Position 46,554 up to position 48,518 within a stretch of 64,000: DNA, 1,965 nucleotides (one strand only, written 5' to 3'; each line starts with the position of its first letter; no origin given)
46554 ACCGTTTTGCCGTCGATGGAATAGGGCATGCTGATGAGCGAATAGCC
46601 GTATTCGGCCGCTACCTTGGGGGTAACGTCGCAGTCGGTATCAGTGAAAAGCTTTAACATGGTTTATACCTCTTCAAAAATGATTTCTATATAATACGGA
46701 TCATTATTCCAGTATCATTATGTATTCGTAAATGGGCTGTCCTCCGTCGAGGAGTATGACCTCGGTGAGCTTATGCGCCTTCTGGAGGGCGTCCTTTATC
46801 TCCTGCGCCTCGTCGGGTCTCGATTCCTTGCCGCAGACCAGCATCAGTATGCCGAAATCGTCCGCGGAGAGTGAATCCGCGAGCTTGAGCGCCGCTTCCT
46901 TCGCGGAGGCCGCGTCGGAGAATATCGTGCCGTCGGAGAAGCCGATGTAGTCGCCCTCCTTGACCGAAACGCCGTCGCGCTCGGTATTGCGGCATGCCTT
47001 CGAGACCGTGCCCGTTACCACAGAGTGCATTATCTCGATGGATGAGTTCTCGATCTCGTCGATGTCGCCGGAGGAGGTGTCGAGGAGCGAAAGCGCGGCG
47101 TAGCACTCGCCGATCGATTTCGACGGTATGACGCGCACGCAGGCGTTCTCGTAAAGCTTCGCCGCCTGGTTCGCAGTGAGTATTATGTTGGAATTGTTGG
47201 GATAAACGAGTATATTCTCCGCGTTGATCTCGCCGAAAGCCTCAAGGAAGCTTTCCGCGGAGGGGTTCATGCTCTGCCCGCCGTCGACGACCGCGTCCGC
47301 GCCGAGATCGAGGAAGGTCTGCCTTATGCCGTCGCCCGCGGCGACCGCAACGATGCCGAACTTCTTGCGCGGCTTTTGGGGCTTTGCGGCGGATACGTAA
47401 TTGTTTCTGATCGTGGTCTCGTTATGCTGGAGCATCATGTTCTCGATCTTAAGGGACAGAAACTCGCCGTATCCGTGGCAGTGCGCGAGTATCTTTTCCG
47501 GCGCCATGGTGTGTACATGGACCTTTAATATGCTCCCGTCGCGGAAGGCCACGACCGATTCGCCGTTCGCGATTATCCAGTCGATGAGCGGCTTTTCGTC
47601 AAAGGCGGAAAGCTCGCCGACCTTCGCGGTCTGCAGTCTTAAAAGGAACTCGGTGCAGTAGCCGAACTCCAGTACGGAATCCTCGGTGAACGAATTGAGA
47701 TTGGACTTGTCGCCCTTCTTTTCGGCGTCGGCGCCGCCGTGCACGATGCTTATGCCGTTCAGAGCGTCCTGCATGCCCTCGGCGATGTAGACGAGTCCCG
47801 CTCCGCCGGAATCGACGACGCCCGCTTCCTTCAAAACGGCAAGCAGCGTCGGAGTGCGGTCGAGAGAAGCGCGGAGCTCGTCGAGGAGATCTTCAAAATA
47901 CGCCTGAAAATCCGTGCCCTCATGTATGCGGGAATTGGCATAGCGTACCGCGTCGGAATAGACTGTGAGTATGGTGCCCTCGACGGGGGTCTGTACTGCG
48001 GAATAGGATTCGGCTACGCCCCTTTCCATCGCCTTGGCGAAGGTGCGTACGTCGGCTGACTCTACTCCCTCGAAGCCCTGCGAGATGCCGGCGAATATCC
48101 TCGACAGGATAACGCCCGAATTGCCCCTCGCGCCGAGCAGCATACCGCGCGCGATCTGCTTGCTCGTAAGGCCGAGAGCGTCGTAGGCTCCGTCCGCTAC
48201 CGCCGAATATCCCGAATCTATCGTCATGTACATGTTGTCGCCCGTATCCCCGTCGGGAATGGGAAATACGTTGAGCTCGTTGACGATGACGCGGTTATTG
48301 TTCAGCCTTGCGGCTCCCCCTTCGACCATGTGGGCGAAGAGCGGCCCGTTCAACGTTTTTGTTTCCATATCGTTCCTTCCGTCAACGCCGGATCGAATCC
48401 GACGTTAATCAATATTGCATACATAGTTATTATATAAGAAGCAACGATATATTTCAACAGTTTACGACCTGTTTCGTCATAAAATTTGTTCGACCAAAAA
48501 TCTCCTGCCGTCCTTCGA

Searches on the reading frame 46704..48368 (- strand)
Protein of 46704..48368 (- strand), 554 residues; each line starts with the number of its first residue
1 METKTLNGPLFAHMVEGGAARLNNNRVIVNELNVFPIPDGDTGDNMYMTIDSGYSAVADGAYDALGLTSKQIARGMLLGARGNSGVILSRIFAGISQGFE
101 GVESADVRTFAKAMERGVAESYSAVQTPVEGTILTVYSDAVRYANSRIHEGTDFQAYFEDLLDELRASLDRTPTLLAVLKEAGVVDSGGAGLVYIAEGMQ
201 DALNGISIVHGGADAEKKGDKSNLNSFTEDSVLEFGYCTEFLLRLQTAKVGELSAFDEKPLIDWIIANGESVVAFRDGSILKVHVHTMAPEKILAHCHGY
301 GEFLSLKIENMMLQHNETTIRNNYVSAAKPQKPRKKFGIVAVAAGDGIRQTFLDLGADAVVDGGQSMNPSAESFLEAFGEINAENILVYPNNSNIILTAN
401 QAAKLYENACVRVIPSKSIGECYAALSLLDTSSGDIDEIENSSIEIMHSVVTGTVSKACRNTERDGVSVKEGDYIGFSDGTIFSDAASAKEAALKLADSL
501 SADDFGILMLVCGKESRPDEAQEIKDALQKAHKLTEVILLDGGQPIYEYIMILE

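Call 62: search_protein_families(library=pfam, proteins=[window:46704-48368:-], max_evalue=0.001)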
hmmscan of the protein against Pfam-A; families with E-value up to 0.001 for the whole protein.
window:46704-48368:- (554 aa): 3 families
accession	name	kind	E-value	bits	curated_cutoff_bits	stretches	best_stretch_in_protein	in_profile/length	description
PF13684.11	FakA-like_C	-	3e-57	193.9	23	1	338-554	1-216/216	Fatty acid kinase subunit A-like, C-terminal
PF02734.22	Dak2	-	1.6e-36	126.3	27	1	36-200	1-173/174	DAK2 domain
PF21645.3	FakA-like_M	-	2.8e-20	72.4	24.9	1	234-317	1-79/80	Fatty acid kinase subunit A-like, middle domain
